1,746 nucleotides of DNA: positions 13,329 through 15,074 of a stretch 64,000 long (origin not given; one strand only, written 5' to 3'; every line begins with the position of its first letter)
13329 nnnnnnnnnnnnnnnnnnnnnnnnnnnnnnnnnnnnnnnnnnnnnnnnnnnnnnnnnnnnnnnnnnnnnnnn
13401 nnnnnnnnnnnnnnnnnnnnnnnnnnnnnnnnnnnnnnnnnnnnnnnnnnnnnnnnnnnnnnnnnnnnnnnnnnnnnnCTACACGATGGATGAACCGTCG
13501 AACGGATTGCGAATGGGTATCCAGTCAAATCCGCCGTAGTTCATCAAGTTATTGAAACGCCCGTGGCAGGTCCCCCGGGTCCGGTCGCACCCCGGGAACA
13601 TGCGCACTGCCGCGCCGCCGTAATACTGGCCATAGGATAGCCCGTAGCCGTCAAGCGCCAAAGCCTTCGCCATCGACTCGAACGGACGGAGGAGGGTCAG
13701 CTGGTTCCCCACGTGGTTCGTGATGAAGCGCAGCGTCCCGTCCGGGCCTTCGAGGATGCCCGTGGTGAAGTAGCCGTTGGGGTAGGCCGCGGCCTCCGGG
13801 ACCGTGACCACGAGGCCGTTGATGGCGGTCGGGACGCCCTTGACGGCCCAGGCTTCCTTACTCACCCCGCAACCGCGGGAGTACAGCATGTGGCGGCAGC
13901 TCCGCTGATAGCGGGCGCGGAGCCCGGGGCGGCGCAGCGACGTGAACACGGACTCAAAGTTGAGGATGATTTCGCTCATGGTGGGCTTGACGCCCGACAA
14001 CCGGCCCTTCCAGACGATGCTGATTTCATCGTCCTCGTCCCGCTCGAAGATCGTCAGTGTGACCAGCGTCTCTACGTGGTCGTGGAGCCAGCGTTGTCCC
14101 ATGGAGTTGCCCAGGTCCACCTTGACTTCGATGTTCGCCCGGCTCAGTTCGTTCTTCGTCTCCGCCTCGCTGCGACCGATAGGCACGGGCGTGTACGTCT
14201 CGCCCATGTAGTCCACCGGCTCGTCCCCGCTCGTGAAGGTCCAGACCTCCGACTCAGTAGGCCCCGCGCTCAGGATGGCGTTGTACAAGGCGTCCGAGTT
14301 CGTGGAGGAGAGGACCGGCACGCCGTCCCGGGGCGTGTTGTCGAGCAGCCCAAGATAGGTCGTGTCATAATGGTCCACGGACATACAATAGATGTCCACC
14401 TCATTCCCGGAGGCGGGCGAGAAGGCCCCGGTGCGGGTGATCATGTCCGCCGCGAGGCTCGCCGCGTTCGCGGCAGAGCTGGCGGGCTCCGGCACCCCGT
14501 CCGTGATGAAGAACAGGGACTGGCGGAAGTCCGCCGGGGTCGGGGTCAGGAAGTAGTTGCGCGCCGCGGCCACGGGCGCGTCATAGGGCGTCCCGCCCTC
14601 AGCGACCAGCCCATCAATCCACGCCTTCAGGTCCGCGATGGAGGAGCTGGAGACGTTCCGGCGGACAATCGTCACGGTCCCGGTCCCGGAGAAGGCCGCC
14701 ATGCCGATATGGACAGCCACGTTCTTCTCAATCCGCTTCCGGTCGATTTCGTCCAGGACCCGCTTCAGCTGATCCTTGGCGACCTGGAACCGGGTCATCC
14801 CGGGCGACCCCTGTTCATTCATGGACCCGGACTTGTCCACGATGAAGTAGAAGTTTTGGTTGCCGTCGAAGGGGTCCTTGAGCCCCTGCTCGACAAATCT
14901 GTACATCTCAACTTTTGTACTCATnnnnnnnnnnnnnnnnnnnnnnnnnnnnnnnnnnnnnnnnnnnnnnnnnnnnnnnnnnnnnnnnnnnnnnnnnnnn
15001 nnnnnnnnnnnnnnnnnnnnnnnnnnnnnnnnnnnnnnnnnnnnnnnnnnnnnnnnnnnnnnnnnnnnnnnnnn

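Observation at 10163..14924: Paralogous vWA (MIDAS) domains inserted in two adjacent tail-tip proteins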

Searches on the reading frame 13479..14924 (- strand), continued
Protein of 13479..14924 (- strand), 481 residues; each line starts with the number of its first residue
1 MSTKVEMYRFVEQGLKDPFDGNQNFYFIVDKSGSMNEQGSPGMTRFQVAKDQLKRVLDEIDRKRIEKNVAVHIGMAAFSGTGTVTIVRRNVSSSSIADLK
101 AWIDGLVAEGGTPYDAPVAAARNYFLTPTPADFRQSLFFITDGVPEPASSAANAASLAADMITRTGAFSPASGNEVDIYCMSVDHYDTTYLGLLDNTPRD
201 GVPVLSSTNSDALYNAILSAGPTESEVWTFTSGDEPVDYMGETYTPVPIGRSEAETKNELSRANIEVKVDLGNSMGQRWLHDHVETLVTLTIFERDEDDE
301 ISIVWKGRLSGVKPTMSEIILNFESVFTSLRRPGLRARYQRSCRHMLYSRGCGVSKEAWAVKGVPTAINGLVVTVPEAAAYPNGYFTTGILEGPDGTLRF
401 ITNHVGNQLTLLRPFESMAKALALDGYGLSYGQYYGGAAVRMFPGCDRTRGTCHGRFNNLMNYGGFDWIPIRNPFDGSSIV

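Call 43: predict_structure(alignment_id=A1)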
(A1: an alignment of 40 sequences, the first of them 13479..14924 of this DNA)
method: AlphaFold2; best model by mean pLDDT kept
length: 481 residues; sequences in the alignment: 40
mean_pLDDT: 75.6   pTM: 0.50
mean pLDDT of the five models: 75.6, 75.4, 74.9, 73.1, 71.5
residues with pLDDT >= 90: 118; 70-90: 214; 50-70: 82; < 50: 67
segments of 3 or more residues with pLDDT < 50: 253-262, 327-353, 427-436, 462-464, 470-481
pLDDT, mean of each block of 10 residues (from residue 1): 72 61 92 86 87 93 88 95 94 96 95 94 89 88 90 86 80 83 80 71 70 76 68 81 79 49 72 81 66 72 68 85 57 31 41 60 87 92 86 77 92 80 57 54 75 65 53 40 33
secondary structure, 60 per line:
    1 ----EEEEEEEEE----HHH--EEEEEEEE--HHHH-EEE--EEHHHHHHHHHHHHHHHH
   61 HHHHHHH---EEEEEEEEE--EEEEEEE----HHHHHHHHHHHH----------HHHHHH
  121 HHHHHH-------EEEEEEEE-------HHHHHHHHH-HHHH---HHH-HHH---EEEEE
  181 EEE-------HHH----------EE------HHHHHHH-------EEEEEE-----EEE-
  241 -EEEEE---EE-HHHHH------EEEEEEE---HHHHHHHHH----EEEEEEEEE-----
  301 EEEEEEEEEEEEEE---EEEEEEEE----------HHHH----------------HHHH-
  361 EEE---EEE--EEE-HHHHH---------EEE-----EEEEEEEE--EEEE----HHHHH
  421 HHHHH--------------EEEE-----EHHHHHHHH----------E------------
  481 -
elements in order: E5-13 E23-30 H33-36 E38-40 H45-67 E71-79 E82-88 H93-104 H115-126 E134-141 H149-157 H159-162 E176-183 H212-218 E226-231 E237-239 E242-246 H253-257 E264-270 H274-282 E287-295 E301-314 E318-325 H336-339 H356-359 E361-363 E367-369 E372-374 H376-380 E390-392 E398-405 E408-411 H416-425 E440-443 H450-457
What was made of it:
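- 14259..14882 (-): Hub VWA module (aa 15-222, 208 aa). MIDAS: DKSGS at 14823-14837, T112 at 14589-14591, D142 at 14499-14501. AF2 pLDDT is 86-96 over most of the domain (call 43).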

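Call 46: fold_search(model_id=the predicted structure, library=pdb)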
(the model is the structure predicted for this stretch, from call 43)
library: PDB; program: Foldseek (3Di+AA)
matches with E <= 10: 1234; with E <= 0.001: 302
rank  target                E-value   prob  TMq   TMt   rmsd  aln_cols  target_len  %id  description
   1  8rk3_O                4.9e-17  1.00  0.29  0.45  11.4       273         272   24  Bacteriophage JBD30 baseplate - composite structure (released 2024-08-14)
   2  8vjh_D                1.3e-16  1.00  0.30  0.46  11.7       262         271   27  Cryo-EM of tail-tip of bacteriophage Chi (released 2024-10-02)
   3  9no5_A                4.7e-10  1.00  0.32  0.74   4.1       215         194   23  Crystal structure of vWFA domain from LapA adhesin of Pseudomonas fluorescens (released 2026-04-01)
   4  2i6s_A                4.7e-10  1.00  0.30  0.29  18.5       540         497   11  Complement component C2a (released 2006-10-17)
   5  9no5_C                7.2e-10  1.00  0.31  0.69   4.3       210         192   24  Crystal structure of vWFA domain from LapA adhesin of Pseudomonas fluorescens (released 2026-04-01)
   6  6tba_7A               1.9e-09  1.00  0.28  0.41   9.0       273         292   19  Virion of native gene transfer agent (GTA) particle (released 2020-07-22)
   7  8enu_D                2.8e-09  1.00  0.30  0.21  20.6       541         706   11  Structure of the C3bB proconvertase in complex with lufaxin (released 2023-08-09)
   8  2i6q_A                4.8e-09  1.00  0.28  0.27  16.6       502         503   10  Complement component C2a (released 2006-10-17)
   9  9qj4_D                5.4e-09  1.00  0.31  0.22  22.0       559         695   12  Structure of the Complement classical and lectin pathway proconvertase, C4b2 (released 2025-12-24)
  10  9das_B                9.9e-09  1.00  0.33  0.56   4.6       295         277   16  Crystal structure of vWFA domain from large adhesion protein of Aeromonas hydrophila (released 2025-05-14)
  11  6m48_A                1.0e-08  1.00  0.34  0.21  11.2       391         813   12  Crystal structure of pilus adhesin, SpaC from Lactobacillus rhamnosus GG - P21212 form (released 2020-07-29)
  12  9p97_A                1.6e-08  1.00  0.29  0.19  26.5       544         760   11  CryoEM structure of the closed integrin alphaEbeta7 bound to fab LF61 (released 2025-09-24)
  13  3ibs_A                1.7e-08  1.00  0.29  0.63   4.1       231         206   17  Crystal structure of conserved hypothetical protein BatB from Bacteroides thetaiotaomicron (released 2009-08-25)
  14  6m3y                  1.8e-08  1.00  0.33  0.20  10.9       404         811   11  Crystal structure of pilus adhesin, SpaC from Lactobacillus rhamnosus GG - open conformation (released 2020-07-29)
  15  9u62_B                2.1e-08  1.00  0.32  0.31  19.7       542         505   10  AP pathways C3 convertase C3bBbP and C3 complex (released 2026-01-14)
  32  9das_A                8.4e-08  1.00  0.34  0.57   4.2       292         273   16  Crystal structure of vWFA domain from large adhesion protein of Aeromonas hydrophila (released 2025-05-14)
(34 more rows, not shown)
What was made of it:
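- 14259..14882 (-): Foldseek to the LapA vWFA 9no5, TM 0.74 (call 46).
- On gpL / RcGTA g13 / DUF2163-BR0599 hub ('upper baseplate protein'): Foldseek E 4.9e-17 (call 46).
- Closest known: Integrin I domains and Gram-positive pilus-tip adhesins. Same: VWA fold with a DxSxS...T...D MIDAS used for cation-dependent ligand capture (call 46; general knowledge).
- The next matches are the AhLap vWFA 9das, the pilus-tip adhesin SpaC, integrin I domains and anthrax-toxin receptors (call 46).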

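Call 75: fold_search(model_id=the predicted structure, library=viral)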
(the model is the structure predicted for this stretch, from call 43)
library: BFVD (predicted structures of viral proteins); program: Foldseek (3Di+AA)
matches with E <= 10: 1148; with E <= 0.001: 109
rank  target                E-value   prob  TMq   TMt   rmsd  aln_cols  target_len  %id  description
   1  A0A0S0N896            1.8e-67  1.00  0.61  0.61  11.4       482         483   53  Virion structural protein [Pseudomonas phage PaMx28]
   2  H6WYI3                2.0e-20  1.00  0.32  0.50   9.1       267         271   24  Tail assembly protein [Hafnia phage Enc34]
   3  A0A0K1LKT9            2.1e-14  1.00  0.35  0.30  17.4       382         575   18  VWFA domain-containing protein [Rhodobacter phage RcTitan]
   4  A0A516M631            8.6e-12  1.00  0.34  0.33   8.8       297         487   20  (no name in the UniProt tables at hand)
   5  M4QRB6                1.2e-11  1.00  0.30  0.29   8.7       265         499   20  (no name in the UniProt tables at hand)
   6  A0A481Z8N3            4.5e-09  1.00  0.34  0.36  10.7       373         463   14  von willebrand factor type A domain protein [Pithovirus LCPAC304]
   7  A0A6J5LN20            9.8e-09  1.00  0.16  0.24  22.5       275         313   13  Uncharacterized protein [uncultured Caudovirales phage]
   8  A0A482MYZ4            2.1e-08  1.00  0.32  0.33   8.0       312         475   16  VWFA domain-containing protein [Escherichia phage vB_EcoM_KWBSE43-6]
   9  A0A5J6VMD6            3.4e-08  1.00  0.32  0.32  11.7       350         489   12  VWFA domain-containing protein [Megaviridae environmental sample]
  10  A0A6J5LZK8            5.8e-08  1.00  0.30  0.29   3.8       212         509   18  VWFA domain-containing protein [uncultured Caudovirales phage]
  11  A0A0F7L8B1            7.0e-08  1.00  0.15  0.14  20.1       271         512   15  Uncharacterized protein [uncultured marine virus]
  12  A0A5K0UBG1            1.1e-07  1.00  0.33  0.35  11.1       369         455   12  VWA-like protein [Yasminevirus sp. GU-2018]
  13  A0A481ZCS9            1.1e-07  1.00  0.31  0.39   9.5       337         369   10  von Willebrand factor type A domain protein [Pithovirus LCPAC403]
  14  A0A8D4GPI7            1.2e-07  1.00  0.29  0.56   5.3       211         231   15  (no name in the UniProt tables at hand)
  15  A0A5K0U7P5            1.5e-07  1.00  0.30  0.50   4.4       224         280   16  RING zinc finger-containing protein [Yasminevirus sp. GU-2018]
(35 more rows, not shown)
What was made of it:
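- Closest known: Pseudomonas phage PaMx28 gp30 and gp33, and Bordetella phages CN1/MW2/FP1/LK3. Same: BFVD lists PaMx28 gp30 as the top structural match (call 75).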

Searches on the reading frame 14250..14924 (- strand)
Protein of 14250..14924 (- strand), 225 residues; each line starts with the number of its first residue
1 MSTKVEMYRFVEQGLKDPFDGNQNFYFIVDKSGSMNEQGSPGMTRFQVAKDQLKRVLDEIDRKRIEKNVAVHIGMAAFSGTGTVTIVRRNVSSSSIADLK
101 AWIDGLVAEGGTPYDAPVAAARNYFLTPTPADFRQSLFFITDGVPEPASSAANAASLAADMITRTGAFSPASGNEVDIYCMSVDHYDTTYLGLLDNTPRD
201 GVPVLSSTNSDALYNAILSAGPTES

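Call 16: search_dna_similar(query=window:14253-14924:-, collection=phages, mode=protein, max_rows=60, rows=spread, max_evalue=0.001)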
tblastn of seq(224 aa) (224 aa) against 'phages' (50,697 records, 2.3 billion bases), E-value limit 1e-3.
Records with a match: 24; places in all: 40; records where one place covers at least 80% of the query: 24.
Best place of each record, by identity: <60% 24.
By first word of the organism name: Bordetella 9; Xanthomonas 4; Rhodobacter 3; Stenotrophomonas 2; Variovorax 2; Pseudomonas 2; Erythrobacter 2.
By host as written in the record: Bordetella bronchiseptica ATCC 10580 9; Xanthomonas translucens pv. translucens (DSM 18974) 4; Rhodobacter capsulatus YW1 3; Variovorax sp. SCN45 2; Pseudomonas aeruginosa 2; Stenotrophomonas maltophilia 3738 1; Erythrobacter sp. JL475 1; Stenotrophomonas maltophilia 1; and 1 more.
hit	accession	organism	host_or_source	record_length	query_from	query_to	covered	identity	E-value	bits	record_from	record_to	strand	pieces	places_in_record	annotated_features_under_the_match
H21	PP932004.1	Stenotrophomonas phage vB_SmaS_QH3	Stenotrophomonas maltophilia 3738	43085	1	224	100%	54.0%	5e-67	228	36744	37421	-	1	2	virion structural protein | tail assembly structural protein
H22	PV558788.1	Variovorax phage BAPIC_0004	Variovorax sp. SCN45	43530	1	219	98%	54.8%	1e-65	224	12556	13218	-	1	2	record has no annotation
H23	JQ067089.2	Pseudomonas phage PaMx28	Pseudomonas aeruginosa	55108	6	219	96%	51.4%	3e-55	194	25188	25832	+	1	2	virion structural protein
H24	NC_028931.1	Pseudomonas phage PaMx28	Pseudomonas aeruginosa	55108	6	219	96%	51.4%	3e-55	194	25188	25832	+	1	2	tail assembly protein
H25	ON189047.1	Xanthomonas phage Mallos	Xanthomonas translucens pv. translucens ...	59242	1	219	98%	45.2%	4e-52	186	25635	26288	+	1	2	putative virion structural protein (x2)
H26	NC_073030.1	Xanthomonas phage Mallos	Xanthomonas translucens pv. translucens ...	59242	1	219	98%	45.2%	4e-52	186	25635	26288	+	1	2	putative virion structural protein (x2)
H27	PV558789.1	Variovorax phage V45iii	Variovorax sp. SCN45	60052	1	219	98%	43.8%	2e-51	183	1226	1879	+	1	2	record has no annotation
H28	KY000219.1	Bordetella phage CN2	Bordetella bronchiseptica ATCC 10580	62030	6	217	95%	35.2%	3e-22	100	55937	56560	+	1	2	virion structural protein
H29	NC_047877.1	Bordetella phage CN2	Bordetella bronchiseptica ATCC 10580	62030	6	217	95%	35.2%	3e-22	100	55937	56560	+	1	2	tail assembly protein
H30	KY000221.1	Bordetella phage CN1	Bordetella bronchiseptica ATCC 10580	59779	6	217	95%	35.2%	3e-22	100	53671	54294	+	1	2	FAD/FMN-containing dehydrogenase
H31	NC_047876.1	Bordetella phage CN1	Bordetella bronchiseptica ATCC 10580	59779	6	217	95%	35.2%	3e-22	100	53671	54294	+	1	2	tail assembly protein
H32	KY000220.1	Bordetella phage FP1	Bordetella bronchiseptica ATCC 10580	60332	6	217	95%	35.2%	3e-22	100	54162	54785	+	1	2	virion structural protein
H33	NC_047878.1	Bordetella phage FP1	Bordetella bronchiseptica ATCC 10580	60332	6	217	95%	35.2%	3e-22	100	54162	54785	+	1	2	tail assembly protein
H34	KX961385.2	Bordetella phage LK3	Bordetella bronchiseptica ATCC 10580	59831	6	217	95%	35.2%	3e-22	100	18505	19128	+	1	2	putative virion structural protein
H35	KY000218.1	Bordetella phage MW2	Bordetella bronchiseptica ATCC 10580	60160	6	217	95%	34.7%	6e-21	96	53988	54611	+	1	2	virion structural protein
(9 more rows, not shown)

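Call 61: search_protein_representatives(protein=window:14250-14924:-)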
Query: 225 residues. Proteins with E-value up to 0.001 (for the whole library): 334; up to 1e-10: 120; up to 1e-30: 8. The best 150 are listed.
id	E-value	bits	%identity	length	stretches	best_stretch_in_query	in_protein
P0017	3.5e-58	213.4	48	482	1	1-221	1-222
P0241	4.3e-57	209.8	52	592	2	40-222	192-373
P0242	1.7e-42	162.1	45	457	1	6-219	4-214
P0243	4.3e-41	157.5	45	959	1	16-220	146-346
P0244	8.9e-37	143.4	44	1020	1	18-218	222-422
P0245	1.1e-35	139.8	42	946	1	17-220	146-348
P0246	5.2e-34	134.4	39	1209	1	18-220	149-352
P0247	1.2e-31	126.7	38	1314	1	18-218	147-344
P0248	4.4e-27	111.7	37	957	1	16-220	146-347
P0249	9.1e-27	110.7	38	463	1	5-216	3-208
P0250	1.7e-26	109.8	45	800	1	75-222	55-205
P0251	2.4e-25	106.1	36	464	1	6-218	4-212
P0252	6.5e-25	104.7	38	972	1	15-220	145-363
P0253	5.9e-24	101.5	36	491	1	22-220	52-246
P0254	2.6e-23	99.4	39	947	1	25-220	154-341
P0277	5.4e-17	78.8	35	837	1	21-218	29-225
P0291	3.0e-15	73.1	35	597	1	27-219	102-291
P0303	3.4e-14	69.6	32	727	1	27-217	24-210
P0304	3.6e-14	69.6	34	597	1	24-215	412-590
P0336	4.1e-12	62.8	36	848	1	20-218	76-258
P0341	5.5e-12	62.4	32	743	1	25-217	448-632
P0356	5.9e-11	59.1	29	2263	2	25-206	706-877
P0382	2.7e-09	53.6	29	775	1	45-220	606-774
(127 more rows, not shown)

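Call 62: search_protein_families(library=pfam, proteins=[P0241, P0250, P0277, P0291, P0303, P0304, P0336, P0341, P0356, P0382], max_evalue=0.001)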
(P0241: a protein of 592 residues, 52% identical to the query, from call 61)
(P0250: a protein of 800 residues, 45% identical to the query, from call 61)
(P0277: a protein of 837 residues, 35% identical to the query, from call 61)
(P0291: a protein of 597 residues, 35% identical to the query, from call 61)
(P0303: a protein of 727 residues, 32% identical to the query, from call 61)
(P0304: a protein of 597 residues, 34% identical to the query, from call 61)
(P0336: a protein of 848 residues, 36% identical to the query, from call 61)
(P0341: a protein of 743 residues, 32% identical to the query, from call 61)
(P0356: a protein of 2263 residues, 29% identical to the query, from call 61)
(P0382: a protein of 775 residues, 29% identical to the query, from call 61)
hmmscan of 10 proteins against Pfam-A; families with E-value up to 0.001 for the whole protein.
P0241 (592 aa): 2 families
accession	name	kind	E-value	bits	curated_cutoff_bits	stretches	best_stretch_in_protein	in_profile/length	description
PF13519.12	VWA_2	-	1.9e-07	32.1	27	1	194-295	17-107/107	von Willebrand factor type A domain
PF00092.34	VWA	-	3.4e-05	24.6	23.8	0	196-312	15-130/174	von Willebrand factor type A domain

P0250 (800 aa): 1 family
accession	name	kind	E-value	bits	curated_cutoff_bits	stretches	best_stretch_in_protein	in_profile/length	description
PF13550.12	Phage-tail_3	-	5.6e-09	36.5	23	1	257-414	1-152/164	Putative phage tail protein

P0277 (837 aa): 3 families
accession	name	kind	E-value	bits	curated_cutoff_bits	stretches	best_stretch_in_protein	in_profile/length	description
PF13550.12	Phage-tail_3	-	1.8e-11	44.6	23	1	285-442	1-154/164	Putative phage tail protein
PF00092.34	VWA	-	2.5e-07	31.5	23.8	1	33-190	2-139/174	von Willebrand factor type A domain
PF13519.12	VWA_2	-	2.5e-06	28.5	27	1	34-150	2-107/107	von Willebrand factor type A domain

P0291 (597 aa): 2 families
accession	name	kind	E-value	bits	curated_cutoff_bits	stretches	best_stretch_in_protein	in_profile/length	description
PF09343.15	DUF2460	-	2.1e-06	27.8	30.4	0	9-53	4-48/205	Conserved hypothetical protein 2217 (DUF2460)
PF13519.12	VWA_2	-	4e-06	27.9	27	1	102-216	3-107/107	von Willebrand factor type A domain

P0303 (727 aa): 2 families
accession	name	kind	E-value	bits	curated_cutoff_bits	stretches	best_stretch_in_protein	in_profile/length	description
PF09356.15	Phage_BR0599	-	2.4e-10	41.1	22.9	1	688-722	45-79/80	Phage conserved hypothetical protein BR0599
PF09931.15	Phage_phiJL001_Gp84_N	-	2.5e-05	24.9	26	0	557-612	105-159/160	Baseplate hub protein, N-terminal attachment domain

P0304 (597 aa): 0 families

P0336 (848 aa): 2 families
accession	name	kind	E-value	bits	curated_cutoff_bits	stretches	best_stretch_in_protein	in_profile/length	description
PF13550.12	Phage-tail_3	-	4.6e-06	27.1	23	1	346-509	31-162/164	Putative phage tail protein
PF13519.12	VWA_2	-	4.6e-05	24.4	27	1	82-197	2-107/107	von Willebrand factor type A domain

P0341 (743 aa): 2 families
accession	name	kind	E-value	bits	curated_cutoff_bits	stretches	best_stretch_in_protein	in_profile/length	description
PF13519.12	VWA_2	-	2.7e-05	25.2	27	1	449-559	2-106/107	von Willebrand factor type A domain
PF00092.34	VWA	-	7.3e-05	23.5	23.8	1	449-569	3-119/174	von Willebrand factor type A domain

P0356 (2263 aa): 5 families
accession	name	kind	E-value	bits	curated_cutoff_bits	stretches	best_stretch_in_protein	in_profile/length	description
PF19116.6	DUF5801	-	1.3e-66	223.5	27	2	367-504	2-137/137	Domain of unknown function (DUF5801)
PF13519.12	VWA_2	-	3.4e-17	63.4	27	2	707-820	2-106/107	von Willebrand factor type A domain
PF17963.7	Big_9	-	3.3e-13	50.8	23.6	2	1391-1493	1-88/89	Bacterial Ig domain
PF00092.34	VWA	-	3.3e-13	50.6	23.8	1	705-886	1-171/174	von Willebrand factor type A domain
PF17803.7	Cadherin_4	-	9.1e-10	39.4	25.1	2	1145-1211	4-71/71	Bacterial cadherin-like domain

P0382 (775 aa): 2 families
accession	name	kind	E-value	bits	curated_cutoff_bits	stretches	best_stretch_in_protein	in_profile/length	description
PF00092.34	VWA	-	2.6e-06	28.2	23.8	1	591-719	2-127/174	von Willebrand factor type A domain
PF13519.12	VWA_2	-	1.5e-05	26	27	1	592-703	2-107/107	von Willebrand factor type A domain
